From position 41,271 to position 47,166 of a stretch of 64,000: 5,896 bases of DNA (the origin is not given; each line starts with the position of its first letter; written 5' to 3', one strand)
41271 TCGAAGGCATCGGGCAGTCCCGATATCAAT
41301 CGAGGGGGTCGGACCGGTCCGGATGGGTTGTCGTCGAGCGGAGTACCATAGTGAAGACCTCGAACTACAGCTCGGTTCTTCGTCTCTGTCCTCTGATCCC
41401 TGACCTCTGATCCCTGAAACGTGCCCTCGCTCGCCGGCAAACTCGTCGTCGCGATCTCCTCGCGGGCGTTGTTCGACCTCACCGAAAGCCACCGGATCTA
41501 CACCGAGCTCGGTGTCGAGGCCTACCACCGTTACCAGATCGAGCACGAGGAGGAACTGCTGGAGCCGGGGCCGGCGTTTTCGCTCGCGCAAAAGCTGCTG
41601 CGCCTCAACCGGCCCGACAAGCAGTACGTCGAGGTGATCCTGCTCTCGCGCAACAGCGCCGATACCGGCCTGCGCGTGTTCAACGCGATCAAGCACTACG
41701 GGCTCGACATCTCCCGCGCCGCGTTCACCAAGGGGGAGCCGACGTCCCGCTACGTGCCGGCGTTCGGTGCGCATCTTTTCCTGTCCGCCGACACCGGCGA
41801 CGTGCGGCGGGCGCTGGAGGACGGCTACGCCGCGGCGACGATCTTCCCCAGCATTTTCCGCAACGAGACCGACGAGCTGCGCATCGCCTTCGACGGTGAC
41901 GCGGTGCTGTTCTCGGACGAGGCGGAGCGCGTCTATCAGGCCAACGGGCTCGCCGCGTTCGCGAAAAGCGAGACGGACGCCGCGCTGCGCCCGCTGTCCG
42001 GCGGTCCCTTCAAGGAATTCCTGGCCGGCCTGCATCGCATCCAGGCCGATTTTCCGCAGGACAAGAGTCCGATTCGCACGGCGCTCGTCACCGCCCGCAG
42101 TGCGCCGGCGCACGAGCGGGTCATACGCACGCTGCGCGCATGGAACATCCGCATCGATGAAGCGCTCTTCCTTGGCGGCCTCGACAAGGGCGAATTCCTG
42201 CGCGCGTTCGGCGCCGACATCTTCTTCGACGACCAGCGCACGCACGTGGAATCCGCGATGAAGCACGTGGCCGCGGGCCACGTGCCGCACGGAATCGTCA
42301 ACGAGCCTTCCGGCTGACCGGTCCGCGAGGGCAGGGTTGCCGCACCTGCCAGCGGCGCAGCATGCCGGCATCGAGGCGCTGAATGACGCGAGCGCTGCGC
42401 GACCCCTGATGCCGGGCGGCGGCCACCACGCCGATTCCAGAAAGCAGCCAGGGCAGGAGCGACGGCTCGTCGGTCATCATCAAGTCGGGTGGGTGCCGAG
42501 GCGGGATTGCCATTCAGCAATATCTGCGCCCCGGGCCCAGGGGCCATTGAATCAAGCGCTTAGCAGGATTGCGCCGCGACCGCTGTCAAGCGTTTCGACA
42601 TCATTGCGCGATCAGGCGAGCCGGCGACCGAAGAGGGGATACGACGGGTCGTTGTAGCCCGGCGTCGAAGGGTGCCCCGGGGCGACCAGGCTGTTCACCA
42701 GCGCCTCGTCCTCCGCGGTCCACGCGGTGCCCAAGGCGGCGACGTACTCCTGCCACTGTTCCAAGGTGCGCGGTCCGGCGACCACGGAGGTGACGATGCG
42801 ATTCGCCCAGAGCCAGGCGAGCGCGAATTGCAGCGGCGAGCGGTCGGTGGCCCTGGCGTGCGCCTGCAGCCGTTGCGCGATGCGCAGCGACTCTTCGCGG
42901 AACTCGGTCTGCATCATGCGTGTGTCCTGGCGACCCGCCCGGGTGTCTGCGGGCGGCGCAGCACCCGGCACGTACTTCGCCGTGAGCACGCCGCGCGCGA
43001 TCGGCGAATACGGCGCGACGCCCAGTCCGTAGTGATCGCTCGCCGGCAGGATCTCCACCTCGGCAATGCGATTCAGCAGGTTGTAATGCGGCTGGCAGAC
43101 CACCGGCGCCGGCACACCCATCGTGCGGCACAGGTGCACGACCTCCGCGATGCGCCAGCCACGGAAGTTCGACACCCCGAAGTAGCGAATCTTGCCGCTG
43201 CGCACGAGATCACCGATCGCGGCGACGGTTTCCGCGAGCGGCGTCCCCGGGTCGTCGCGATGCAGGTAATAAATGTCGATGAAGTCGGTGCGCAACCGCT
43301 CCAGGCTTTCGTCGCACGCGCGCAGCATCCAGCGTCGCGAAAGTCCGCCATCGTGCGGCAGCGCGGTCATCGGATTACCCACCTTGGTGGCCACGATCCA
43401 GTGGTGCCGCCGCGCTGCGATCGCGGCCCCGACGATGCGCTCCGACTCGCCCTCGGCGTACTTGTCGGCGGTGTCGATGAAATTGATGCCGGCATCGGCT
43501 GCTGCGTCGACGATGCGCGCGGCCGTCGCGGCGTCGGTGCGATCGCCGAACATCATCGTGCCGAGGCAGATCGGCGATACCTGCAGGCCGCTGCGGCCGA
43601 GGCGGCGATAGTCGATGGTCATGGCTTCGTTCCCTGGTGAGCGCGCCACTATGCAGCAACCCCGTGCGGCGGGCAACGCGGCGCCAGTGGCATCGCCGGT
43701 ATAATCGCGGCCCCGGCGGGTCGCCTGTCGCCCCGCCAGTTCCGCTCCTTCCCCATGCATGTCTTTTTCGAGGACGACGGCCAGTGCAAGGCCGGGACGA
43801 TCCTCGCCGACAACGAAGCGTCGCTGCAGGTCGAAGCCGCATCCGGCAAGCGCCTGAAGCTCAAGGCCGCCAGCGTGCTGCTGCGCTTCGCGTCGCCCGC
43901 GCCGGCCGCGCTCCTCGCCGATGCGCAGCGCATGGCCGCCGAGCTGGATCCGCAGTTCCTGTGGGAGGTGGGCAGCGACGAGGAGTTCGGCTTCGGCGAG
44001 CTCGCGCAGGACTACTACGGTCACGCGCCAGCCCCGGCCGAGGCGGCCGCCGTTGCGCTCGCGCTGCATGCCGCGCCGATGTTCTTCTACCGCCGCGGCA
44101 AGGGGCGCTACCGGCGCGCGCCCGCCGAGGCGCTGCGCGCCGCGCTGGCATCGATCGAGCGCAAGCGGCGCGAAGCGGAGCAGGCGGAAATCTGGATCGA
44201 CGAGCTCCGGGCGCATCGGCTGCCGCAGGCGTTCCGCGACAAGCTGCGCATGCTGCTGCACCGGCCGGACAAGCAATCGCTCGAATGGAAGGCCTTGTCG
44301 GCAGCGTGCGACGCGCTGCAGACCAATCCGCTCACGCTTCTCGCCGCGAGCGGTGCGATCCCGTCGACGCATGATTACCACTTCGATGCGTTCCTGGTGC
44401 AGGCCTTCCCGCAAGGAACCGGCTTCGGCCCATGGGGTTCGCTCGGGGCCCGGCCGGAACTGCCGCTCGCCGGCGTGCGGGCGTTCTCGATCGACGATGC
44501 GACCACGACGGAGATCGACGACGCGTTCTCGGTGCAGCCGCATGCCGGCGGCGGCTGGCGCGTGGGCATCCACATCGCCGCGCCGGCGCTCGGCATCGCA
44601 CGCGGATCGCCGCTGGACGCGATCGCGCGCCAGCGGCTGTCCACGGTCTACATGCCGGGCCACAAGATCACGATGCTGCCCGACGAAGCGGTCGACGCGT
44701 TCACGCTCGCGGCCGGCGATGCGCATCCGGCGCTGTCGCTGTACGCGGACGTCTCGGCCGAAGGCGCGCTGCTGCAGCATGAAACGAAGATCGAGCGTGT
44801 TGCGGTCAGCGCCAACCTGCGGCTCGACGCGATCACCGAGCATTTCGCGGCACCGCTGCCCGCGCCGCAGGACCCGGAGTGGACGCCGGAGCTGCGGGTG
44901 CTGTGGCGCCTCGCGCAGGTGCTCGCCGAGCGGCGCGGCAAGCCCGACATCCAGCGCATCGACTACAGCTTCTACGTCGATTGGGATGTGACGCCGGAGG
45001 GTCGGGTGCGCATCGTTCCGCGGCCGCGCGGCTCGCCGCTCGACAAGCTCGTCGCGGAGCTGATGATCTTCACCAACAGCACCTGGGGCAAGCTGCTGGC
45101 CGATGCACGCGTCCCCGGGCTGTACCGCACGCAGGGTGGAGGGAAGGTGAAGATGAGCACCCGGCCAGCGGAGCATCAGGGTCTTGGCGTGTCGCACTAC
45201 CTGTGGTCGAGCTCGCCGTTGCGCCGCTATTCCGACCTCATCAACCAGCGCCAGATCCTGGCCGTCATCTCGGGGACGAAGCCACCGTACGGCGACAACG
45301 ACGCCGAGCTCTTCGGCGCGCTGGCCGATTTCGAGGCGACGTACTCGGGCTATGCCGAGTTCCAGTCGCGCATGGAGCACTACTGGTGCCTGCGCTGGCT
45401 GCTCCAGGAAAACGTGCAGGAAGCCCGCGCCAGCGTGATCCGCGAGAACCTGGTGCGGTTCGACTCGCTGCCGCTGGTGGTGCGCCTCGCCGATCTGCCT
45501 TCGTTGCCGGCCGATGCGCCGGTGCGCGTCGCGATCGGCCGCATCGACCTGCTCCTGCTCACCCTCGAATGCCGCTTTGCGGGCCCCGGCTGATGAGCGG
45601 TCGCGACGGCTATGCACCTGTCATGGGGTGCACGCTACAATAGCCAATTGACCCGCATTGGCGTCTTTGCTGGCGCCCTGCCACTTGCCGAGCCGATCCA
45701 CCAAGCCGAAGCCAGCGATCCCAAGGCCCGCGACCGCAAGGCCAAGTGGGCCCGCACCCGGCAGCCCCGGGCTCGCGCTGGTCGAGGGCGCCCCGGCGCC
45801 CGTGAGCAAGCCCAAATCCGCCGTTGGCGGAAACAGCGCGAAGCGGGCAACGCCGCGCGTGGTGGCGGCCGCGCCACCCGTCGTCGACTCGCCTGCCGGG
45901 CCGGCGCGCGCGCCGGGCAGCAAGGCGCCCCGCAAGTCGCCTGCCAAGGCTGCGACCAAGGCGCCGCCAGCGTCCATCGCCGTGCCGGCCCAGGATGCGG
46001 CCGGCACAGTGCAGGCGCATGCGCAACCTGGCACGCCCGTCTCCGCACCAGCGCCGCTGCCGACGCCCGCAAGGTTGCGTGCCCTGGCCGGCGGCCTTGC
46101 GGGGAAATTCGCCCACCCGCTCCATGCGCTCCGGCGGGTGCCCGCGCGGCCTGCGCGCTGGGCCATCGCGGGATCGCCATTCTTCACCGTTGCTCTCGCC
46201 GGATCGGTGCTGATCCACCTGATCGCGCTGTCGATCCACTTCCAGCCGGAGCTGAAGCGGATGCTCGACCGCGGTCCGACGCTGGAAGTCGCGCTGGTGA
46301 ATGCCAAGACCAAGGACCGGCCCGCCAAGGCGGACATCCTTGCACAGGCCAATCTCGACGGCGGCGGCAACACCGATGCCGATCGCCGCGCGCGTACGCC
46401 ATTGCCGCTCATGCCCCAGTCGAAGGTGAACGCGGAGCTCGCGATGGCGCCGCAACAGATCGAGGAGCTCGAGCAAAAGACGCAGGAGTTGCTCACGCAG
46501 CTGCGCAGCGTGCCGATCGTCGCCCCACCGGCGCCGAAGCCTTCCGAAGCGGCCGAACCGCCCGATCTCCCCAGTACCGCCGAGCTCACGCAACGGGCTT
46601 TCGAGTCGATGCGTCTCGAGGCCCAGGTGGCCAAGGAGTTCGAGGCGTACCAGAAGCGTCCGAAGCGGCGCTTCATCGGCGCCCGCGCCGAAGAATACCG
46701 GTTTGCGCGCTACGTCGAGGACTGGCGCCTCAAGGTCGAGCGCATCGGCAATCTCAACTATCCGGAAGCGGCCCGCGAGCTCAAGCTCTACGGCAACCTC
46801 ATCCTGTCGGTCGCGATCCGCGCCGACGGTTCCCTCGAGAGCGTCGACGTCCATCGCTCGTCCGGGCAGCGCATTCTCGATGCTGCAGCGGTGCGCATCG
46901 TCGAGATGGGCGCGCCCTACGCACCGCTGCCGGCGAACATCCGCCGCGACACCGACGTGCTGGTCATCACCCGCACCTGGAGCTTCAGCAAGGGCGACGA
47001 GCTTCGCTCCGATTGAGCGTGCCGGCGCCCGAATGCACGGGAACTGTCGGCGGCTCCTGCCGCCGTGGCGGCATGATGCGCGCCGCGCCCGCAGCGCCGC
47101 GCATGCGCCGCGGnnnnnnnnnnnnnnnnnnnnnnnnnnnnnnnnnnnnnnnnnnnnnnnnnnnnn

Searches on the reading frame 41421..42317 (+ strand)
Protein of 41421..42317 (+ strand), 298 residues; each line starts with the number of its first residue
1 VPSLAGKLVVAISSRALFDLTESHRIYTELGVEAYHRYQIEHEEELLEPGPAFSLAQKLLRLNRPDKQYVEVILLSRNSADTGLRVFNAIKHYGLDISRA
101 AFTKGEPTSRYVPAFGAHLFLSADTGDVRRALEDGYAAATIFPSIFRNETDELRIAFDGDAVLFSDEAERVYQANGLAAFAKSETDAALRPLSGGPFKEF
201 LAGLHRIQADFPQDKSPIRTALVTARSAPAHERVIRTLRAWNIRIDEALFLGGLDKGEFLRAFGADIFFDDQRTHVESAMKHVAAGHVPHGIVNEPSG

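Call 23: search_protein_families(library=pfam, proteins=[window:41421-42317:+], max_evalue=0.001)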
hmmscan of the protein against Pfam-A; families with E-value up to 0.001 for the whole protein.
window:41421-42317:+ (298 aa): 1 family
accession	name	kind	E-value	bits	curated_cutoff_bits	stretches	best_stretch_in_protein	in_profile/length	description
PF06189.17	5-nucleotidase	-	1.2e-130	435.1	28.2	1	4-294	5-301/302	5'-nucleotidase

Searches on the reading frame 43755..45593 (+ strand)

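Call 23: search_protein_families(library=pfam, proteins=[window:43755-45593:+], max_evalue=0.001)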
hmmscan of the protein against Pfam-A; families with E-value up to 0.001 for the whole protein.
window:43755-45593:+ (612 aa): 1 family
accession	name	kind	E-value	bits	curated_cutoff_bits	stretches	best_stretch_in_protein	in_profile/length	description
PF00773.25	RNB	-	7.5e-48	163.9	29.3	2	241-461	7-228/326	RNB domain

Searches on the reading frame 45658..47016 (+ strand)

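Call 23: search_protein_families(library=pfam, proteins=[window:45658-47016:+], max_evalue=0.001)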
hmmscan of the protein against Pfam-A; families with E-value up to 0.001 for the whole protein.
window:45658-47016:+ (452 aa): 2 families
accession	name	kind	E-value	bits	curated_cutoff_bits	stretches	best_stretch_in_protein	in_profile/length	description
PF03544.19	TonB_C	-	2.4e-15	57.2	24.6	1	365-443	2-77/79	Gram-negative bacterial TonB protein C-terminal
PF13103.11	TonB_2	-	0.00021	21.8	22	1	382-426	29-73/85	TonB C terminal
